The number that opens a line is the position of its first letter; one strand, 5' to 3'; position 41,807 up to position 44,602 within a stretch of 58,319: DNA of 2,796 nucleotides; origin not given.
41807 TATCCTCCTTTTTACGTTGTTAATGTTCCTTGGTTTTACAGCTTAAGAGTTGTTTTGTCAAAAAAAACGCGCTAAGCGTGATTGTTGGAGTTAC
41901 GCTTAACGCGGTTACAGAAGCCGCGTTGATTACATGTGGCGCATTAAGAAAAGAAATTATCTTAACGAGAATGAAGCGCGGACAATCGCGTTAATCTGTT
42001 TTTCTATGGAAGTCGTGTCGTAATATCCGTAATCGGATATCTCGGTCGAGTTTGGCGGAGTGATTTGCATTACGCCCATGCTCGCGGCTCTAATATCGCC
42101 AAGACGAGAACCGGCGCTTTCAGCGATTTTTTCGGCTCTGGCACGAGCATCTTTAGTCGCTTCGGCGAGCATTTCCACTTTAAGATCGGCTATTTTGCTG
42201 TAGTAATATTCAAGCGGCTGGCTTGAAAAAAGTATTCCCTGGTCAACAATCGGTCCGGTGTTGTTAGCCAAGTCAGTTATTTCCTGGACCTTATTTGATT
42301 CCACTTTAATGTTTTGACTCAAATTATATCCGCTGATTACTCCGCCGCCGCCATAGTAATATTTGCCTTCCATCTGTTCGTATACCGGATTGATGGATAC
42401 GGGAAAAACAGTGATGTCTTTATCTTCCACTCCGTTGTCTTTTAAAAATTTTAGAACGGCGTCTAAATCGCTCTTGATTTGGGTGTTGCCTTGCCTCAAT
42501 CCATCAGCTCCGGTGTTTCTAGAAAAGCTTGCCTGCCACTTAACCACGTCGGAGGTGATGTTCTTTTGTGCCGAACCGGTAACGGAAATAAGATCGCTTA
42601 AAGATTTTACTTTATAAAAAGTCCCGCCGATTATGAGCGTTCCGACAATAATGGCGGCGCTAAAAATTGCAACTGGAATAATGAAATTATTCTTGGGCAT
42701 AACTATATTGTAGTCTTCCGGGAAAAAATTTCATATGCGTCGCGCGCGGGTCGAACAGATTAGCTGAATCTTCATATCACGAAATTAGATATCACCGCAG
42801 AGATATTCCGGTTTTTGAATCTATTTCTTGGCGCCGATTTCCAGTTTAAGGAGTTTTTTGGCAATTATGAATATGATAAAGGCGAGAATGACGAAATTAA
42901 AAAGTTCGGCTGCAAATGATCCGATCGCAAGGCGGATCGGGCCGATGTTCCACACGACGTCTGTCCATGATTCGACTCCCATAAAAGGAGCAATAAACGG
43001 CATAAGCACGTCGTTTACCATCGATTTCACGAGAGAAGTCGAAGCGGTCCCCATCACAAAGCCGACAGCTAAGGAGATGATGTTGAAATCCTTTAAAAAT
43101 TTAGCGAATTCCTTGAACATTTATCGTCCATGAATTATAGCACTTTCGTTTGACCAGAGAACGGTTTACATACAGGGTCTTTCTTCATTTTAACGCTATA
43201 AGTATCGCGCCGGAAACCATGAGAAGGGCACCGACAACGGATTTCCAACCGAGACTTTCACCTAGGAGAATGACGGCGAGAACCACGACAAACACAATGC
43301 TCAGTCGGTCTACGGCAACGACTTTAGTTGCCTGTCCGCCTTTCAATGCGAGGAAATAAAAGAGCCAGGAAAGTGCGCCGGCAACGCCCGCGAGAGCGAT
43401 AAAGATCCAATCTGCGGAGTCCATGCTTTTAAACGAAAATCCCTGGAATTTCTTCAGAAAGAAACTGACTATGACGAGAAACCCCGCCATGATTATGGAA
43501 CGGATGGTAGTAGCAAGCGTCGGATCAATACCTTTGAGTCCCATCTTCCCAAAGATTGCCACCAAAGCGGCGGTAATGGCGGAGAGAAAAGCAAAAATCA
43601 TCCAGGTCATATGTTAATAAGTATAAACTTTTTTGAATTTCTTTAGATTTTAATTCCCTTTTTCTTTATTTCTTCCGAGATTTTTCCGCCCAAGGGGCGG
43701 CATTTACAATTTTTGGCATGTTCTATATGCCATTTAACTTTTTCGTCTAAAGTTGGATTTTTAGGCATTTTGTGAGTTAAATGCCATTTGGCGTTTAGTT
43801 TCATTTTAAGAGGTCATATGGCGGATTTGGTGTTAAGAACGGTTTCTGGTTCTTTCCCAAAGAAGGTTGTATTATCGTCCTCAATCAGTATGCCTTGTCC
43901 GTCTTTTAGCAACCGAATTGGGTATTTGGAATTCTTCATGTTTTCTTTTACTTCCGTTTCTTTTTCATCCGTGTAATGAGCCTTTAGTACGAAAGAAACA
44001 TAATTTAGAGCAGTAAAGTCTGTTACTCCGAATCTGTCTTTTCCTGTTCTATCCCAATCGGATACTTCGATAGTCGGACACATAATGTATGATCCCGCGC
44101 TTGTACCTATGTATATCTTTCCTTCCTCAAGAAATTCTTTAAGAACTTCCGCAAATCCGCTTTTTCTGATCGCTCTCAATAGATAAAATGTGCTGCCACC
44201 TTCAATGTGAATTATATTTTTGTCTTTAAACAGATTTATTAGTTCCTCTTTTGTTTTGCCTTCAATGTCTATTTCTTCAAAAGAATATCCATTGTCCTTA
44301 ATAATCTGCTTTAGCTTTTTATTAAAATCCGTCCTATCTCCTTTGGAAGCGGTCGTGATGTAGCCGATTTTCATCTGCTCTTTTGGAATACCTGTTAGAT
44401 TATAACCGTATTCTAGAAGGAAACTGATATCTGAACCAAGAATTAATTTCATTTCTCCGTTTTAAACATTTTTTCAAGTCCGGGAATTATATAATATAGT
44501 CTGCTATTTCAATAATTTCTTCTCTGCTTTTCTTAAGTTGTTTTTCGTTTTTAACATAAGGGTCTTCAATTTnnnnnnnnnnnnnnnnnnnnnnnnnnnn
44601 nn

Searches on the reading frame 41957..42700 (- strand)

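Call 8: search_protein_families(library=pfam, proteins=[window:41957-42700:-], max_evalue=0.01)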
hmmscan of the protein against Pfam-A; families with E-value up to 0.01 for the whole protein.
window:41957-42700:- (247 aa): 1 family
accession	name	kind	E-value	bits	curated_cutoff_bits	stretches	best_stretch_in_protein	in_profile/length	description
PF04402.19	SIMPL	-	7.3e-28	98.7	25.2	1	38-213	1-163/205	Protein of unknown function (DUF541)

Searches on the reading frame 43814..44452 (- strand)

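Call 8: search_protein_families(library=pfam, proteins=[window:43814-44452:-], max_evalue=0.01)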
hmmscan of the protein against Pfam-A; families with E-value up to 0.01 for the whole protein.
window:43814-44452:- (212 aa): 2 families
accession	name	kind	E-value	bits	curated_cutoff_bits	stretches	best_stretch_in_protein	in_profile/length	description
PF03575.23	Peptidase_S51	-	1.3e-28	100.5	23.9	1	24-195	28-203/206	Peptidase family S51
PF01174.25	SNO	-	0.0071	16.7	27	1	38-131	6-88/188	SNO glutamine amidotransferase family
